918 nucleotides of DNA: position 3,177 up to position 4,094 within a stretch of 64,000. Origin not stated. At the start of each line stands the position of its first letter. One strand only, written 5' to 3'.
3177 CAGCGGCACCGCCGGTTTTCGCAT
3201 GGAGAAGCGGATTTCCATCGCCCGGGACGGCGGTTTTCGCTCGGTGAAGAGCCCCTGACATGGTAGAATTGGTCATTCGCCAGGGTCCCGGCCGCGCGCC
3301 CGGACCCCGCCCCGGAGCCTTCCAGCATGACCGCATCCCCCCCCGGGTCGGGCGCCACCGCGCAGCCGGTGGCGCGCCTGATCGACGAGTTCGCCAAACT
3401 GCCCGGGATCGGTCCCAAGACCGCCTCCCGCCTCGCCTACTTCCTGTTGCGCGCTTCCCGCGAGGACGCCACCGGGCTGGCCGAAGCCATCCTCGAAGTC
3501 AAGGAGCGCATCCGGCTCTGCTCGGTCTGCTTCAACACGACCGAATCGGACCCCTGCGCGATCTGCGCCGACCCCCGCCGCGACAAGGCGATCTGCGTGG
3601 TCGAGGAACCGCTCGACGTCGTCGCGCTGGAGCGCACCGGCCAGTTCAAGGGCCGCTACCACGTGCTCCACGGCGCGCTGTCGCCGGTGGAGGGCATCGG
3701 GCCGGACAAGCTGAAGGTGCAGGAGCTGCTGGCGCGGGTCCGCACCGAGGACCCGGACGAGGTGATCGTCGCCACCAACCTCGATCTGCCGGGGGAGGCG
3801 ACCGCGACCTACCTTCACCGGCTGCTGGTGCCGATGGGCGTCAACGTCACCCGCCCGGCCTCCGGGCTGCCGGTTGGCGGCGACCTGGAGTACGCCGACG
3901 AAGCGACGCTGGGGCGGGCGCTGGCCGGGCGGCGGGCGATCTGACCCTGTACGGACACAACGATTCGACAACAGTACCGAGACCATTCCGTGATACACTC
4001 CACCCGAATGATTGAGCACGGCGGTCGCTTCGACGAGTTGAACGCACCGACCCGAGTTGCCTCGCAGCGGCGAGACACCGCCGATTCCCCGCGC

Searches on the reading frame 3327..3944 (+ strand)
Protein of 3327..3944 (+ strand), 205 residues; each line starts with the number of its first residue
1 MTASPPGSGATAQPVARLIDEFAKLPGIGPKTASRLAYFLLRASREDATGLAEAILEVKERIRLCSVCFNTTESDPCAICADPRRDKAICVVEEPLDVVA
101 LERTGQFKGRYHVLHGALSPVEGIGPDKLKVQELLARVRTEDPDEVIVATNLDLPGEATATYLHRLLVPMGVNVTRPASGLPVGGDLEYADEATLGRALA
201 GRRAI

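Call 82: find_encoding_contigs(protein=window:3327-3944:+, flank=10000, max_places=2)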
Protein window:3327-3944:+ (205 aa): 3 contigs read that carry it; 2 places shown.
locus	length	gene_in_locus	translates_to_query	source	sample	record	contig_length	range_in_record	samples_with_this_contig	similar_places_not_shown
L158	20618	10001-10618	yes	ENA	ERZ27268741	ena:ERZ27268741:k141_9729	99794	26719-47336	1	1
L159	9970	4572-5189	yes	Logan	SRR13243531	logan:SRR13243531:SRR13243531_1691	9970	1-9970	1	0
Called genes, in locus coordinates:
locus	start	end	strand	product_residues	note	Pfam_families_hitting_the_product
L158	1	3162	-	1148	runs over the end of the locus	PF02811:PHP, PF07733:DNA_pol3_alpha, PF17657:DNA_pol3_finger, PF14579:HHH_6, PF01336:tRNA_anti-codon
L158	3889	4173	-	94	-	-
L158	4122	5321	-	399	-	PF00817:IMS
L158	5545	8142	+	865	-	PF13491:FtsK_4TM (weak), PF17854:FtsK_alpha, PF01580:FtsK_SpoIIIE, PF09397:FtsK_gamma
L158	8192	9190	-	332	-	PF01636:APH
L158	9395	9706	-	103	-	PF13451:zf_Tbcl, PF23477:zf_Tbcl_2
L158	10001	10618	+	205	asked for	PF00633:HHH (faint), PF21176:RecR_HhH, PF02132:RecR_ZnF (weak), PF01751:Toprim, PF13662:Toprim_4, PF21175:RecR_C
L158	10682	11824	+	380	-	-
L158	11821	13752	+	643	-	PF19568:Spore_III_AA, PF25516:PTPase, PF01424:R3H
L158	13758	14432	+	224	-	PF13401:AAA_22 (weak), PF13521:AAA_28 (weak), PF02223:Thymidylate_kin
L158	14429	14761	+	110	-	PF06153:CdAMP_rec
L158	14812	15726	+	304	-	PF12773:DZR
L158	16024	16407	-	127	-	PF00903:Glyoxalase, PF18029:Glyoxalase_6 (faint)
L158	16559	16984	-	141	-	PF02082:Rrf2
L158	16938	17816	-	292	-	PF00733:Asn_synthase (weak)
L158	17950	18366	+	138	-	PF13240:Zn_Ribbon_1, PF24463:DUF7577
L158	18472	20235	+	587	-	PF00496:SBP_bac_5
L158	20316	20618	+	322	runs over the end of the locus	PF19300:BPD_transp_1_N, PF00528:BPD_transp_1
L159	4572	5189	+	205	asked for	PF00633:HHH (faint), PF21176:RecR_HhH, PF02132:RecR_ZnF (weak), PF01751:Toprim, PF13662:Toprim_4, PF21175:RecR_C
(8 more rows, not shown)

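Call 85: search_protein_families(library=ncbifam, proteins=[L158:4122-5321:-, L158:3889-4173:-, L158:1-3162:-], max_evalue=0.001)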
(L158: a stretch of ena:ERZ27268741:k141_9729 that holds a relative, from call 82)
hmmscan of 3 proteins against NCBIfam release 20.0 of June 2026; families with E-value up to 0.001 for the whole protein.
L158:4122-5321:- (399 aa): 7 families
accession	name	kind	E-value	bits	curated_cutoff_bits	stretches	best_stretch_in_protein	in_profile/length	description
NF002848.0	PRK03103.1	subfamily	1.7e-19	69.6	381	1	16-236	19-242/410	DNA polymerase IV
NF002751.0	PRK02794.1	equivalog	1.2e-18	67.2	371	1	15-268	52-303/425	DNA polymerase IV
NF003015.0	PRK03858.1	subfamily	1.2e-17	64.1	367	1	15-379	21-384/399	DNA polymerase IV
NF002882.0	PRK03348.1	equivalog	2.2e-17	63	389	1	15-282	19-287/461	DNA polymerase IV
NF002677.0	PRK02406.1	equivalog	2.1e-15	56.7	256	1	15-267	20-271/357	DNA polymerase IV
NF002883.0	PRK03352.1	equivalog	5.1e-15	55.5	330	1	8-281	12-284/347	DNA polymerase IV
NF002492.0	PRK01810.1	equivalog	6.5e-12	44.9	399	1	14-268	23-278/412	DNA polymerase IV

L158:3889-4173:- (94 aa): 0 families

L158:1-3162:- (1054 aa): 19 families
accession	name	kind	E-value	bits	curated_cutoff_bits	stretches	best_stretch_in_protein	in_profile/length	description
NF004225.0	PRK05672.1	subfamily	1.2e-291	970.5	939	1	2-1054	4-987/1047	error-prone DNA polymerase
NF004226.0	PRK05673.1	equivalog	6e-215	716.5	1002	2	150-1052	116-1015/1146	DNA polymerase III subunit alpha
TIGR00594.1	polc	superfamily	1.3e-205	685.5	434.35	2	152-938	113-891/1022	DNA polymerase III subunit alpha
NF005298.0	PRK06826.1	equivalog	3.4e-201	670.8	1260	2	152-936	118-890/1151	DNA polymerase III subunit alpha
NF005377.0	PRK06920.1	equivalog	1.4e-151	506.6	1806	2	162-933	115-864/1108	DNA polymerase III subunit alpha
NF005617.0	PRK07374.1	equivalog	3.7e-142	475.6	1653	2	153-929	121-894/1170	DNA polymerase III subunit alpha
NF005582.0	PRK07279.1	equivalog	3e-116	389.7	1279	2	235-934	149-810/1033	DNA polymerase III subunit alpha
NF005516.0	PRK07135.1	equivalog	1.1e-106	358.1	1084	2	317-910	214-791/974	DNA polymerase III DnaE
NF004550.0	PRK05898.1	equivalog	7.5e-103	345.5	1182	2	236-932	137-813/971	DNA polymerase III subunit alpha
NF007079.0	PRK09532.1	equivalog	7.1e-96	322.3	1525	2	153-800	119-775/876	DNA polymerase III subunit alpha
NF001688.0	PRK00448.1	equivalog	1.4e-25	89.1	873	2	6-74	340-408/1445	PolC-type DNA polymerase III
TIGR01405.1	polC_Gram_pos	equivalog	2e-22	78.8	1043.45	2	6-73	106-173/1211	DNA polymerase III subunit alpha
NF005616.0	PRK07373.1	equivalog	2.3e-21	75.8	646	1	793-933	34-177/449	DNA polymerase III subunit alpha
NF041577.1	nside_bi_sphtase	equivalog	1.7e-08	34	400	1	5-70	4-67/276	3',5'-nucleoside bisphosphate phosphatase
NF038032.1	CehA_McbA_metalo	domain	3.9e-06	26.5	80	1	5-80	5-78/315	CehA/McbA family metallohydrolase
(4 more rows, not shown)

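Call 100: find_homologous_proteins(query=L158:4122-5321:-, max_evalue=1e-20)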
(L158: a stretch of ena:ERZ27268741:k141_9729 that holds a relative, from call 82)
Query L158:4122-5321:- (399 aa): 659 proteins with E <= 1e-20 among 8000 candidates; the best 120 are listed.
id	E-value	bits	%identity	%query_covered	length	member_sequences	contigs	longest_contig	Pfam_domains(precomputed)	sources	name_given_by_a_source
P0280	1.7e-244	830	100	100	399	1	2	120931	PF00817.26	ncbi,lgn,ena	-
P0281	2.6e-213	727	89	100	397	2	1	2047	PF00817.26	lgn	-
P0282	1.1e-184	633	80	100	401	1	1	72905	PF00817.26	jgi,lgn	jgi:nucleotidyltransferase/DNA polymerase involved in DNA repair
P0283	1.2e-165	570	69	100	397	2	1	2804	PF00817.26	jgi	jgi:nucleotidyltransferase/DNA polymerase involved in DNA repair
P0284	1.3e-161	557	70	100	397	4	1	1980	PF00817.26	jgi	jgi:DNA polymerase-4/protein ImuB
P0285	4.6e-161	555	71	100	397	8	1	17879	PF00817.26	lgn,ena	-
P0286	2.0e-160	553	71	100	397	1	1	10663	PF00817.26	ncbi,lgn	ncbi:MAG: DNA polymerase Y family protein [Chloroflexota bacterium]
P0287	1.6e-159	550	69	100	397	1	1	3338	PF00817.26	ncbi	ncbi:MAG: DNA polymerase Y family protein [Thermomicrobiales bacterium]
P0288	2.7e-159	549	71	100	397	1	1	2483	PF00817.26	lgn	-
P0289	6.4e-159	548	71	100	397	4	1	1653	PF00817.26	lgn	-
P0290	1.6e-155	537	69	99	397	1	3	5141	PF00817.26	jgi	jgi:nucleotidyltransferase/DNA polymerase involved in DNA repair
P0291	3.3e-152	526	69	100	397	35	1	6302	PF00817.26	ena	-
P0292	6.5e-152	525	68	100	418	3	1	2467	PF00817.26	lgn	-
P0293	1.4e-151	524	68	100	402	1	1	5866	PF00817.26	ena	-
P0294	1.7e-151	523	68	100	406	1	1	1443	PF00817.26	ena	-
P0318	1.2e-146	507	66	100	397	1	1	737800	PF00817.26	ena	-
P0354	2.3e-142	493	63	100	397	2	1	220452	PF00817.26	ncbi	ncbi:MAG: hypothetical protein U0031_07550 [Thermomicrobiales bacterium]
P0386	1.2e-131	458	62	100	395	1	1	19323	PF00817.26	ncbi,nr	ncbi:MAG: DNA polymerase Y family protein [Sphaerobacter sp.]|nr:DNA polymerase Y family protein [Sp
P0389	4.3e-130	453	60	100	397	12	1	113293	PF00817.26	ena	-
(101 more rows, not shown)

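Call 101: find_encoding_contigs(protein=P0318, flank=6000, max_places=1)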
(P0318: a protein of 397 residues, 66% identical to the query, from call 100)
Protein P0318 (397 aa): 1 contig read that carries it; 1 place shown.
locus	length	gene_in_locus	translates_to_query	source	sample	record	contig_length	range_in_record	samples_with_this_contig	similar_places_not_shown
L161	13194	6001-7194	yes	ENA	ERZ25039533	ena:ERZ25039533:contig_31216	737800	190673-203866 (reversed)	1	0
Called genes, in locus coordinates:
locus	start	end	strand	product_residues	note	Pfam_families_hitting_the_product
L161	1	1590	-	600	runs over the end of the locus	PF19568:Spore_III_AA, PF25516:PTPase, PF01424:R3H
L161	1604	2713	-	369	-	-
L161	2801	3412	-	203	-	PF21176:RecR_HhH, PF02132:RecR_ZnF (weak), PF01751:Toprim, PF13662:Toprim_4, PF21175:RecR_C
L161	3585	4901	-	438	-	PF17854:FtsK_alpha, PF01580:FtsK_SpoIIIE, PF12846:AAA_10 (faint)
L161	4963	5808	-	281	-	PF13491:FtsK_4TM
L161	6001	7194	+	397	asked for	PF00817:IMS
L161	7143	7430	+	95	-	-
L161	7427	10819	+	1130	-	PF02811:PHP, PF07733:DNA_pol3_alpha, PF17657:DNA_pol3_finger, PF14579:HHH_6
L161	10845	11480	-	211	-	PF03167:UDG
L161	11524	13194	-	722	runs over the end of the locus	PF00929:RNase_T, PF01541:GIY-YIG, PF27096:UvrC_M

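Call 102: find_encoding_contigs(protein=P0354, flank=6000, max_places=1)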
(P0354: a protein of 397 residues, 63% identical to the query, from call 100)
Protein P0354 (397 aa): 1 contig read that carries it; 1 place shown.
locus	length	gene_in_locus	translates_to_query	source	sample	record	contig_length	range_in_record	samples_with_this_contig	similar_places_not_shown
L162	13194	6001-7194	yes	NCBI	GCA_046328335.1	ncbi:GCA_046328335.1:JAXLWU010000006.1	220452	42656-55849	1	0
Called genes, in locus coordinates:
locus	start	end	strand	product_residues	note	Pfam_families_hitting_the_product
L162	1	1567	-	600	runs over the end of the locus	PF19568:Spore_III_AA, PF03266:NTPase_1 (faint), PF25516:PTPase, PF01424:R3H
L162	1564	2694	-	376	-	-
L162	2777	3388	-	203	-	PF21176:RecR_HhH, PF02132:RecR_ZnF (weak), PF01751:Toprim, PF13662:Toprim_4, PF21175:RecR_C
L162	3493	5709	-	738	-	PF13491:FtsK_4TM (weak), PF17854:FtsK_alpha, PF01580:FtsK_SpoIIIE, PF12846:AAA_10 (faint), PF09397:FtsK_gamma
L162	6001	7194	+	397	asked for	PF00817:IMS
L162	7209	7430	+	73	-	-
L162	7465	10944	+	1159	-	PF02811:PHP, PF07733:DNA_pol3_alpha, PF17657:DNA_pol3_finger, PF14579:HHH_6, PF01336:tRNA_anti-codon (weak)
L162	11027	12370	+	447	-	PF01565:FAD_binding_4, PF08031:BBE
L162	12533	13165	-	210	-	PF03167:UDG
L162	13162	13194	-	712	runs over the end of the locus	PF00929:RNase_T, PF01541:GIY-YIG, PF27096:UvrC_M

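Call 103: find_encoding_contigs(protein=P0386, flank=6000, max_places=1)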
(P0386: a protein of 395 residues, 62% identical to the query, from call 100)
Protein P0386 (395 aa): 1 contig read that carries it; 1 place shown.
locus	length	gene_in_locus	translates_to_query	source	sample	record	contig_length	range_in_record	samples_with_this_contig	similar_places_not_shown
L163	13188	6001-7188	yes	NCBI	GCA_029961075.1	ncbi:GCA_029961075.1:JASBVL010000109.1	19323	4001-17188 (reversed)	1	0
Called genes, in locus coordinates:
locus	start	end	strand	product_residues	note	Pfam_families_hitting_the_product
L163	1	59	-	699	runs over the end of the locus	PF13185:GAF_2, PF13492:GAF_3 (faint), PF01590:GAF, PF13185:GAF_2, PF08448:PAS_4, PF13188:PAS_8 (faint), PF00512:HisKA, PF02518:HATPase_c, +1 more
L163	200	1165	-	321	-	PF02129:Peptidase_S15, PF12740:PETase (weak), PF12146:Hydrolase_4, PF00561:Abhydrolase_1, PF12697:Abhydrolase_6, PF20434:BD-FAE (weak), PF00326:Peptidase_S9, PF05448:AXE1 (weak), +1 more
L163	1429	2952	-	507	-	PF02515:CoA_transf_3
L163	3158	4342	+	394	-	PF00817:IMS, PF11798:IMS_HHH (weak), PF21999:IMS_HHH_1 (weak), PF11799:IMS_C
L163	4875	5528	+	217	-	-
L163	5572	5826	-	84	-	-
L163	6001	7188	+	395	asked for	PF00817:IMS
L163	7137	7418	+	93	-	-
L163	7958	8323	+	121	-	-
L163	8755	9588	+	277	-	PF07728:AAA_5, PF08406:CbbQ_C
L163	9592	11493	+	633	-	-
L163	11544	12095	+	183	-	-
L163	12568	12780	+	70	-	-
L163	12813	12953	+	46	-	-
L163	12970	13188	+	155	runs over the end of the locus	PF00116:COX2 (weak)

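Call 104: find_encoding_contigs(protein=P0389, flank=6000, max_places=1)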
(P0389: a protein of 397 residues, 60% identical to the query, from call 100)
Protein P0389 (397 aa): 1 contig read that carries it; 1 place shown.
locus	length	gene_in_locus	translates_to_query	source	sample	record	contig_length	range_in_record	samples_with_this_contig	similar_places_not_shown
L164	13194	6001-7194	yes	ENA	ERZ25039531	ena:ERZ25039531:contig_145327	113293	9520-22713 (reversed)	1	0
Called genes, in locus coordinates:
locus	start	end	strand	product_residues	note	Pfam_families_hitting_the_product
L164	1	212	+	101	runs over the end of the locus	PF00171:Aldedh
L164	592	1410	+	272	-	PF00171:Aldedh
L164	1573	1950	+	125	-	-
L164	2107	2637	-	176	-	PF06831:H2TH, PF06827:zf-FPG_IleRS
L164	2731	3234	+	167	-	-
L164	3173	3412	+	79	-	-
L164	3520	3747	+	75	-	PF09424:YqeY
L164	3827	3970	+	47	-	-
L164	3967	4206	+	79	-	PF02130:YbeY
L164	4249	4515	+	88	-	-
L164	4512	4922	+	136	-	-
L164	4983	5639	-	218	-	PF00994:MoCF_biosynth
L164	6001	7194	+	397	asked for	PF00817:IMS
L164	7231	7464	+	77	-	-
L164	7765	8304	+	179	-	-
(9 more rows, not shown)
